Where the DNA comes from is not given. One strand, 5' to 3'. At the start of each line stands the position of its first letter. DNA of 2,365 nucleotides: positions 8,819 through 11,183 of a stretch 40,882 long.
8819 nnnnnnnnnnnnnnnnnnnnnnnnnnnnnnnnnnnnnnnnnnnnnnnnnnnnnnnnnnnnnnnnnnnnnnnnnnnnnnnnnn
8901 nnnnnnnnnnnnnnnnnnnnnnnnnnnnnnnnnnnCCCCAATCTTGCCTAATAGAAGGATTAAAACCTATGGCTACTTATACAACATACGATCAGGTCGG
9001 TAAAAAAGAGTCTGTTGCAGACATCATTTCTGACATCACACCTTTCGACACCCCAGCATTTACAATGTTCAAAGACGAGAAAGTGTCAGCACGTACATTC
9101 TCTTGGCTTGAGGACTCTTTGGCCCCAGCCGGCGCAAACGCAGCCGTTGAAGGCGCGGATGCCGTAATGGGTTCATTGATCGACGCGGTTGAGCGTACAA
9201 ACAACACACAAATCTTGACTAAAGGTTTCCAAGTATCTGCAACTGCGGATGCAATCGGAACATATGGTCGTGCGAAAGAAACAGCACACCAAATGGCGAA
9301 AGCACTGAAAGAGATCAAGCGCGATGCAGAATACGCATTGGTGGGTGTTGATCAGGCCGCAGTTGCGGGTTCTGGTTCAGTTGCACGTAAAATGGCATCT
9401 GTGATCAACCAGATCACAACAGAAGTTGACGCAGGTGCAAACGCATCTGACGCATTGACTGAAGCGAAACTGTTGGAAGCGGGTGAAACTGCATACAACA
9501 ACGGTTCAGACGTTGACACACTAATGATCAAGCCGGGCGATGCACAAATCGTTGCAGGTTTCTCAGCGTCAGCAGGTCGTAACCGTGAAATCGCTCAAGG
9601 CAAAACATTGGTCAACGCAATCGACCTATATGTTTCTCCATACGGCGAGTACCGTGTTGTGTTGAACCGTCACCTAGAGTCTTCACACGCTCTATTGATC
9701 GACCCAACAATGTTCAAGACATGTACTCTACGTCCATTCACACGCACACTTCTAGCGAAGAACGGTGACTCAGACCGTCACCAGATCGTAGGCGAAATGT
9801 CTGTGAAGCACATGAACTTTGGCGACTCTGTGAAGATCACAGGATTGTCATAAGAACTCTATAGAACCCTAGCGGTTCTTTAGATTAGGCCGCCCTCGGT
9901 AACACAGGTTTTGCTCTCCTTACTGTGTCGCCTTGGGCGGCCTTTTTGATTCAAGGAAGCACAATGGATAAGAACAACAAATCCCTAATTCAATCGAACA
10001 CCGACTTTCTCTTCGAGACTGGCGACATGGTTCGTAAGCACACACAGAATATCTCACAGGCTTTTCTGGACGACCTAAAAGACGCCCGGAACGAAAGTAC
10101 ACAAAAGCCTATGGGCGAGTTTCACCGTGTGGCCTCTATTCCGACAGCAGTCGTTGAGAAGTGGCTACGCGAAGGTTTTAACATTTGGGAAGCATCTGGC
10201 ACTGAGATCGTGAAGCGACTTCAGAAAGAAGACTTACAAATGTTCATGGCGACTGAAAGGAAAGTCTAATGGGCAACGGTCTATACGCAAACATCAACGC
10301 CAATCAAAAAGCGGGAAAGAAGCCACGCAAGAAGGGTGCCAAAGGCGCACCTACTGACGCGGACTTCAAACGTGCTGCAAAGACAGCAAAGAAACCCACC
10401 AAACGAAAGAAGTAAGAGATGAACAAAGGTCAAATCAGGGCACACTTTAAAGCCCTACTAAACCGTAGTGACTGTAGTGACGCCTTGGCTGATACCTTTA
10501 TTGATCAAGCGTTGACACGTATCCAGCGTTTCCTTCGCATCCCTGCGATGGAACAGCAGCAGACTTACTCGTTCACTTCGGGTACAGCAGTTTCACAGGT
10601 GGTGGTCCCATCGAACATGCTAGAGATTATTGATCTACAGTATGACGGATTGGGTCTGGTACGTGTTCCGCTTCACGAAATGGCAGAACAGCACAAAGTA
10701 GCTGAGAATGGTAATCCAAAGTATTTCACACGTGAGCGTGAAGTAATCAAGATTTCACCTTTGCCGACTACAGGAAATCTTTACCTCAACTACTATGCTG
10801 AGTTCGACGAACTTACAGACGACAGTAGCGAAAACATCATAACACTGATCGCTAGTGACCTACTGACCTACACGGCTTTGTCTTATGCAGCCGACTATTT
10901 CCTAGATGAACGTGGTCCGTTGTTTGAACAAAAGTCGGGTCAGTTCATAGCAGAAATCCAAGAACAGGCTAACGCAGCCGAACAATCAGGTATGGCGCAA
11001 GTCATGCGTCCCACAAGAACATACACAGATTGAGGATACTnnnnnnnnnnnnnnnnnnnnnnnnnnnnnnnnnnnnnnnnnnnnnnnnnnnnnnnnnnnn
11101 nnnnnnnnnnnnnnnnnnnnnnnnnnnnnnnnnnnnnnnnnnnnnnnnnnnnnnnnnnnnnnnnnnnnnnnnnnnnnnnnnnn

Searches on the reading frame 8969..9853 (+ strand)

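Call 52: search_protein_families(library=phrogs, proteins=[window:8969-9853:+], max_evalue=0.00001)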
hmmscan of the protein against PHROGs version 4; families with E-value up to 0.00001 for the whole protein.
window:8969-9853:+ (294 aa): 2 families
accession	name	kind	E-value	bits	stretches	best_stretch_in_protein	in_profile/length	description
phrog_1328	-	head and packaging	3.4e-79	268.6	1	1-293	9-306/583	major head protein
phrog_29786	-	head and packaging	4.8e-09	37.1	1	176-284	6-117/132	major head protein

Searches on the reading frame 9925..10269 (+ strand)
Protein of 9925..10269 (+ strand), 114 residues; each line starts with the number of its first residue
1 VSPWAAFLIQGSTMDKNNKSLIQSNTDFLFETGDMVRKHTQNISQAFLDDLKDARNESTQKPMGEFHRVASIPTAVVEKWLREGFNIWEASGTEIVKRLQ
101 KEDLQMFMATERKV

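Call 60: search_protein_families(library=phrogs, proteins=[window:9925-10269:+], max_evalue=0.01)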
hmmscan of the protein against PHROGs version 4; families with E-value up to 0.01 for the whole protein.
window:9925-10269:+ (114 aa): 1 family
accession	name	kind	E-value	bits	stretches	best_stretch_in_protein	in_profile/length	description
phrog_3982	-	unknown function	1.3e-09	39.2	1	31-102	27-100/112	-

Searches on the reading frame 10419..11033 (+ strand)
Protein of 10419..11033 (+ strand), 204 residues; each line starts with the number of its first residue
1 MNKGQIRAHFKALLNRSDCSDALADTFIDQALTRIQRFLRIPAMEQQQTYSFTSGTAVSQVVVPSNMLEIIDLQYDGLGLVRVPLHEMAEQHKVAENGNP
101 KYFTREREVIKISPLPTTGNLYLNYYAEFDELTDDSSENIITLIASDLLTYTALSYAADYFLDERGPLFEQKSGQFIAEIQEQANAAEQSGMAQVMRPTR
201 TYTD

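Call 52: search_protein_families(library=phrogs, proteins=[window:10419-11033:+], max_evalue=0.00001)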
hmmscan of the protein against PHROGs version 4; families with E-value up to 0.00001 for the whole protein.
window:10419-11033:+ (204 aa): 1 family
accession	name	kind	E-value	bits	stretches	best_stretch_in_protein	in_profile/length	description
phrog_2941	-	head and packaging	4.4e-26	92.8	1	9-198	12-205/208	virion structural protein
